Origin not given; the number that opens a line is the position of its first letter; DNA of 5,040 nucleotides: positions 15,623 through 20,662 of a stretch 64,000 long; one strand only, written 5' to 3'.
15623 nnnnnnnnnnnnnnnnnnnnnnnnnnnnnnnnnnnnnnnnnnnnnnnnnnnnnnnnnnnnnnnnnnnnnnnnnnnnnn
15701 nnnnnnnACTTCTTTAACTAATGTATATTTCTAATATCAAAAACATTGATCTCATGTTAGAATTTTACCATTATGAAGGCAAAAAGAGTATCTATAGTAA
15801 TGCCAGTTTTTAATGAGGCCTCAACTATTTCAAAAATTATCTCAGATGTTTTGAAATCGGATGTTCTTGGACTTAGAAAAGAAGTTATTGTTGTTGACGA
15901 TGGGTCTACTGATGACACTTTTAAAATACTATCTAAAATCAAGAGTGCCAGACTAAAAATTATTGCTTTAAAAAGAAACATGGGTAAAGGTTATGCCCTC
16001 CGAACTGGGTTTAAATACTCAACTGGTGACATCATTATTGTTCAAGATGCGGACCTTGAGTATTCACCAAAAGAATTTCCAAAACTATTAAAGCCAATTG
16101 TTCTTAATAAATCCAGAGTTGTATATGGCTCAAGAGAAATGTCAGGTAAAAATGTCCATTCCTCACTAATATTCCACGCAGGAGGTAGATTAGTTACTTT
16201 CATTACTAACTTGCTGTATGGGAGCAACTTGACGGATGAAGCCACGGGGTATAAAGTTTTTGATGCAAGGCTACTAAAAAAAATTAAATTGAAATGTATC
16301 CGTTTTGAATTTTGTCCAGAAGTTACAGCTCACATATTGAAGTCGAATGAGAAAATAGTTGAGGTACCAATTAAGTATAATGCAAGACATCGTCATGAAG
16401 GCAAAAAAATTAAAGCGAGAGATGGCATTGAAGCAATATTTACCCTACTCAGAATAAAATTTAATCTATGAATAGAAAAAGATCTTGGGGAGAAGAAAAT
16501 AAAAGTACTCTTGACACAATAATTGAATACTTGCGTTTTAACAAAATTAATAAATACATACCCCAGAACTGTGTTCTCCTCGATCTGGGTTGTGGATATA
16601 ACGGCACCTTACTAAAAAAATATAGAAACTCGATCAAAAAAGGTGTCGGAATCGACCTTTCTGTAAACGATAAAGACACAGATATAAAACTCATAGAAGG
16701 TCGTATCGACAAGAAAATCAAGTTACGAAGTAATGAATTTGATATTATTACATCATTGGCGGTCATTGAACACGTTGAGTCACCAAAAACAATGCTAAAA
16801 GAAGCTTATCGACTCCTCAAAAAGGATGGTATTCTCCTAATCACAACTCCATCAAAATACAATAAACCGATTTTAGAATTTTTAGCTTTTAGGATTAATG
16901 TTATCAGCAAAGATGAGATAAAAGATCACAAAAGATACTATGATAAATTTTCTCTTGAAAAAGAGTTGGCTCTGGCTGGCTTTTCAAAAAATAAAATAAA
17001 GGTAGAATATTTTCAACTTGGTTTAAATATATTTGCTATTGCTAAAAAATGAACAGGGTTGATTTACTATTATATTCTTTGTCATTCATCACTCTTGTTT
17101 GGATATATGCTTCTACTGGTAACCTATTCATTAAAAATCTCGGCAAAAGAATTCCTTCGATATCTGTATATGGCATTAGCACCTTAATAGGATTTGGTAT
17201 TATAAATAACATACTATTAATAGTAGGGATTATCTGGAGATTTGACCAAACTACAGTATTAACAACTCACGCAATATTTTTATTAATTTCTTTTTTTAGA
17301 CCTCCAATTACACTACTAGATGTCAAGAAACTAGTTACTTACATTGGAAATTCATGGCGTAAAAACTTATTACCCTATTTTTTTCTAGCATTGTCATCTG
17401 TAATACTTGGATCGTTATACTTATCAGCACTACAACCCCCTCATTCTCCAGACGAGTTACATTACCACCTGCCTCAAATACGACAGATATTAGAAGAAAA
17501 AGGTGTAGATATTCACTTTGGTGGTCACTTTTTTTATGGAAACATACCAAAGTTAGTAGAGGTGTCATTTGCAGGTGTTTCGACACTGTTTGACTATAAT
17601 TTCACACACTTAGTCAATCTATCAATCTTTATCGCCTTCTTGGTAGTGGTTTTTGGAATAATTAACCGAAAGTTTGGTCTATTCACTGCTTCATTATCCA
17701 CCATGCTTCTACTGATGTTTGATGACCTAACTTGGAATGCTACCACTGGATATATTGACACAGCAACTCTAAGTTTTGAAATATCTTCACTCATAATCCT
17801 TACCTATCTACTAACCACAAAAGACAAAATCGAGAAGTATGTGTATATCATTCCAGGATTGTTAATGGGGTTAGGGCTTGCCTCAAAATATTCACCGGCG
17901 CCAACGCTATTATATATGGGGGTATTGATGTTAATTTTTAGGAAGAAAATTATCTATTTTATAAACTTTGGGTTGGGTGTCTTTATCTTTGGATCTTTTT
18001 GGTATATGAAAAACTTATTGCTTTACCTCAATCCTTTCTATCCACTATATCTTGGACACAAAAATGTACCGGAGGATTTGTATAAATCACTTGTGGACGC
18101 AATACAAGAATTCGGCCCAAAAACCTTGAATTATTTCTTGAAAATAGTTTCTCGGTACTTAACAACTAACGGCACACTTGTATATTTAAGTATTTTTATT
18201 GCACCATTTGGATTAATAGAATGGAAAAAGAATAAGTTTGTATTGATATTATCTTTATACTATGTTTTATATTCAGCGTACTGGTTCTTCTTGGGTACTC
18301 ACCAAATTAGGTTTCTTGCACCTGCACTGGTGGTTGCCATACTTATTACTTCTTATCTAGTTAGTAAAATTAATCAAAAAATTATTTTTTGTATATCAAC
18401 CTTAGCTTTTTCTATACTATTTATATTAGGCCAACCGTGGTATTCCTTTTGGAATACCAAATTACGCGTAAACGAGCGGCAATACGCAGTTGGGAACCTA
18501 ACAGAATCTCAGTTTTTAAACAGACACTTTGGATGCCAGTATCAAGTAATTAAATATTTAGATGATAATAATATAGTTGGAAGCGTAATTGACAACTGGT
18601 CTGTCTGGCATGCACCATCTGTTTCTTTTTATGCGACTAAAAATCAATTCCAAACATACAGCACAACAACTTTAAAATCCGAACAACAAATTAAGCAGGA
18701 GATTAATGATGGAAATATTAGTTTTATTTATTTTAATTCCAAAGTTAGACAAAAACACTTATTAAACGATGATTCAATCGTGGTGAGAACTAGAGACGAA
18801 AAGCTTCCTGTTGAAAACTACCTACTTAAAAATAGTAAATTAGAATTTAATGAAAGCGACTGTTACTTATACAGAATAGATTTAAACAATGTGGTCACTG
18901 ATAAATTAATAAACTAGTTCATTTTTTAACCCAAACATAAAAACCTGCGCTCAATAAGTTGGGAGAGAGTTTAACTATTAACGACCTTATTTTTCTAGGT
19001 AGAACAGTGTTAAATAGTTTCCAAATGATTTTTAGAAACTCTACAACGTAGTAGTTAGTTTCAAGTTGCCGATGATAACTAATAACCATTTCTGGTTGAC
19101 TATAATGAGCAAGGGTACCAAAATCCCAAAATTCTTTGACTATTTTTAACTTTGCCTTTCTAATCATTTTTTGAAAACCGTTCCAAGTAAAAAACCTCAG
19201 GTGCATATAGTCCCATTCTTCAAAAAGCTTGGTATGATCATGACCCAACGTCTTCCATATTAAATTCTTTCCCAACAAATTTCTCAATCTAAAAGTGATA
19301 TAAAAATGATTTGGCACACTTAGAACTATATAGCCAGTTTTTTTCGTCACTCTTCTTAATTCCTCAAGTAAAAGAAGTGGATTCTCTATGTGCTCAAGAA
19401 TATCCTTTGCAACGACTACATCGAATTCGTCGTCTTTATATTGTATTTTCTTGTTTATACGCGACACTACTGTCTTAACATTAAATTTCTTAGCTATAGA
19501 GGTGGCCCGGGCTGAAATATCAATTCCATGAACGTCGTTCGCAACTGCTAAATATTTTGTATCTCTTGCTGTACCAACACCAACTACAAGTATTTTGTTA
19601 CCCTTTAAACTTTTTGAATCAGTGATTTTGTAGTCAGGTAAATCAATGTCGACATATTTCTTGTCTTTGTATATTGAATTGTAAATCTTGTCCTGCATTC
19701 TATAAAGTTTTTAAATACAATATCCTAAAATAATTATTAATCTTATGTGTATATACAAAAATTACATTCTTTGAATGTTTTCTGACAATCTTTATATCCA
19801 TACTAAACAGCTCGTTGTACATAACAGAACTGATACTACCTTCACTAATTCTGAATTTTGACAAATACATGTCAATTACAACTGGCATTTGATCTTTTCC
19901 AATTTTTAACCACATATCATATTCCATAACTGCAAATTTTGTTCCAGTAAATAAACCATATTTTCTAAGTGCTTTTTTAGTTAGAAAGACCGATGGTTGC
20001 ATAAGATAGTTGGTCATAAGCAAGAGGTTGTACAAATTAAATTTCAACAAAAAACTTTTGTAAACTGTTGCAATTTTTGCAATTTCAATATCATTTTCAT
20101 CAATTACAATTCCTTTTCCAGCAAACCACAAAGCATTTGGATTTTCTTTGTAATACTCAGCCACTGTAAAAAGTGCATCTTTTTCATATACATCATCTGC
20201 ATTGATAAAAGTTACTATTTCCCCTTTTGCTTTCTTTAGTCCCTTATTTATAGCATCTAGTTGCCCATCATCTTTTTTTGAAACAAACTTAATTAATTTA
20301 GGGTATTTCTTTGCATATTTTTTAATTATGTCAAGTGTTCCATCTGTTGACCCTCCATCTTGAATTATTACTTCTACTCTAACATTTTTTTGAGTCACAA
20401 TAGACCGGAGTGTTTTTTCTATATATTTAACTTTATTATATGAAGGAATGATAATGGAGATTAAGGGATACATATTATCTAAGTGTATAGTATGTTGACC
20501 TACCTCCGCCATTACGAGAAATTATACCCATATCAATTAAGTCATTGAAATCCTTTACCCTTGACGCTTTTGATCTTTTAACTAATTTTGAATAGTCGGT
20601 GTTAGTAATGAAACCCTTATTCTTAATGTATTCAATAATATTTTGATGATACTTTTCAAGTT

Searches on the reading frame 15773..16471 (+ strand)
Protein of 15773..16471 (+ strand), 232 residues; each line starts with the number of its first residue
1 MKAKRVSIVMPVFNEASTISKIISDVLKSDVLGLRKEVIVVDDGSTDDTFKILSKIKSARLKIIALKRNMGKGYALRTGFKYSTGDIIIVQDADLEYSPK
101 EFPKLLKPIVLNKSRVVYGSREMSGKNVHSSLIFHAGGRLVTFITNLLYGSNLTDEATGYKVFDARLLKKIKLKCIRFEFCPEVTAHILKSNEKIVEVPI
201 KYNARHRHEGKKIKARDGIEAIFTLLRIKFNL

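Call 8: search_protein_families(library=pfam, proteins=[window:15773-16471:+], max_evalue=0.01)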
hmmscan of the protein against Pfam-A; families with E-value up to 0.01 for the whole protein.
window:15773-16471:+ (232 aa): 4 families
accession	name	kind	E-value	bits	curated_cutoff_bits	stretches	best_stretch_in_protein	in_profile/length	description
PF00535.33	Glycos_transf_2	-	1e-32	113.8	23.3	1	7-171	1-167/168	Glycosyl transferase family 2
PF10111.15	Glyco_tranf_2_2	-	4.4e-09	36.7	27.3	1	7-109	1-106/276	Glycosyltransferase like family 2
PF13641.12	Glyco_tranf_2_3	-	4.6e-06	27.3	27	1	5-123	2-125/230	Glycosyltransferase like family 2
PF13704.12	Glyco_tranf_2_4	-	0.0067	17.3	27.5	0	35-94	19-81/98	Glycosyl transferase family 2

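Call 36: search_protein_families(library=ncbifam, proteins=[window:15773-16471:+], max_evalue=0.00001)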
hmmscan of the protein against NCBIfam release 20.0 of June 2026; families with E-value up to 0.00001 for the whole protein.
window:15773-16471:+ (232 aa): 19 families
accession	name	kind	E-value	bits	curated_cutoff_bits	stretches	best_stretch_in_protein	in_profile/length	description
TIGR04182.1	glyco_TIGR04182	equivalog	9.4e-32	110.6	325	1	6-228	2-217/293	S-layer glycoprotein N-glycosyltransferase AglJ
NF047588.1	GlcsyltransPgfSStrep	equivalog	2.7e-21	76.1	500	1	5-172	2-168/308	glycosyltransferase PgfS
NF007986.1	PRK10714.1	equivalog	8.7e-21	74.2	529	1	2-210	4-208/316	undecaprenyl-phosphate 4-deoxy-4-formamido-L-arabinose transferase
NF058614.1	PPMAGASynPpgS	equivalog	3.8e-17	62.5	370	1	6-202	2-196/226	polyprenyl-phospho-N-acetylgalactosaminyl synthase PpgS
TIGR03937.1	PgaC_IcaA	equivalog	5.2e-17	61.9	422.3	1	3-94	44-135/407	poly-beta-1,6-N-acetyl-D-glucosamine synthase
NF010496.0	PRK13915.1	equivalog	1.4e-16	60.4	262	1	3-114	30-147/307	glucosyl-3-phosphoglycerate synthase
TIGR04283.1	glyco_like_mftF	equivalog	5.7e-14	52.2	182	1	6-120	1-106/221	TIGR04283 family arsenosugar biosynthesis glycosyltransferase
NF041391.1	DPhHxTase_Halo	equivalog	7.8e-14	51.2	375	1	10-206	1-187/213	dolichyl-phosphate hexose transferase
NF041875.1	EPS_EpsD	equivalog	2.3e-13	50.3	370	1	6-119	1-114/325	exopolysaccharide biosynthesis glycosyltransferase EpsD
NF007482.0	PRK10073.1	equivalog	2.7e-12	46.3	423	1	3-107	5-108/334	glycosyltransferase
TIGR03965.1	mycofact_glyco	equivalog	2.3e-11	43.2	280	1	3-107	73-177/467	mycofactocin biosynthesis glycosyltransferase MftF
NF047683.1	TeichurnBiosyTuaG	equivalog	3.6e-11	43.2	400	1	4-113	6-115/252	teichuronic acid biosynthesis protein TuaG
TIGR03111.1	glyc2_xrt_Gpos1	hypoth_equivalog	3e-09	36.2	363.95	1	5-95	50-142/439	TIGR03111 family XrtG-associated glycosyltransferase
NF053739.1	GlytfEpsEBac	equivalog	3.7e-09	35.9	450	1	5-94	2-92/265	glycosyltransferase EpsE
TIGR04242.1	nodulat_NodC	equivalog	4.7e-08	32.4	550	1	5-99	49-146/395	chitooligosaccharide synthase NodC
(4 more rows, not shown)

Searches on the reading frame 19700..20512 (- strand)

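Call 36: search_protein_families(library=ncbifam, proteins=[window:19700-20512:-], max_evalue=0.00001)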
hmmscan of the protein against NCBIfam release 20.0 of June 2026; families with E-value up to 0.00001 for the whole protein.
window:19700-20512:- (270 aa): 21 families
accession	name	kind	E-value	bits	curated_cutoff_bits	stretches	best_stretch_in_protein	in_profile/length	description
NF047683.1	TeichurnBiosyTuaG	equivalog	7.5e-24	84.7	400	1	13-230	3-213/252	teichuronic acid biosynthesis protein TuaG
NF007482.0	PRK10073.1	equivalog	2.2e-21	76.2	423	1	13-112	3-101/334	glycosyltransferase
TIGR03937.1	PgaC_IcaA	equivalog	3.5e-19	69.1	422.3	1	13-127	42-156/407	poly-beta-1,6-N-acetyl-D-glucosamine synthase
TIGR04009.1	wcaE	equivalog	5.3e-17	61.9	369.2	1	18-130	6-116/248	colanic acid biosynthesis glycosyltransferase WcaE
TIGR04283.1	glyco_like_mftF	equivalog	9.1e-17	61.4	182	1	18-142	1-116/221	TIGR04283 family arsenosugar biosynthesis glycosyltransferase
NF053739.1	GlytfEpsEBac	equivalog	1.8e-15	56.7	450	1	16-203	1-184/265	glycosyltransferase EpsE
NF041875.1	EPS_EpsD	equivalog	1e-14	54.7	370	1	18-115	1-98/325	exopolysaccharide biosynthesis glycosyltransferase EpsD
NF050050.1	ProtGlycPglI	equivalog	4.2e-14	52.6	500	1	16-121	2-108/306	GalNAc(5)-diNAcBac-PP-undecaprenol beta-1,3-glucosyltransferase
TIGR03111.1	glyc2_xrt_Gpos1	hypoth_equivalog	4.5e-14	52.1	363.95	1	9-161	42-193/439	TIGR03111 family XrtG-associated glycosyltransferase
NF038302.1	EPS_HpsE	equivalog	8.1e-14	51.3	300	1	18-133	3-123/307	hormogonium polysaccharide biosynthesis glycosyltransferase HpsE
NF038299.1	EPS_HpsN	equivalog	6.4e-11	41.8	425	1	16-138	1-121/317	hormogonium polysaccharide biosynthesis glycosyltransferase HpsN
TIGR03469.1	HpnB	hypoth_equivalog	4.1e-09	36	379.25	1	11-116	39-155/386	hopene-associated glycosyltransferase HpnB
NF047588.1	GlcsyltransPgfSStrep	equivalog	6.4e-09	35.4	500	1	18-123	3-112/308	glycosyltransferase PgfS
TIGR03965.1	mycofact_glyco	equivalog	1.7e-08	33.8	280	1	13-110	72-168/467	mycofactocin biosynthesis glycosyltransferase MftF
NF007453.0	PRK10018.1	equivalog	9.1e-08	32.1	382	1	15-248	5-234/280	colanic acid biosynthesis glycosyltransferase WcaA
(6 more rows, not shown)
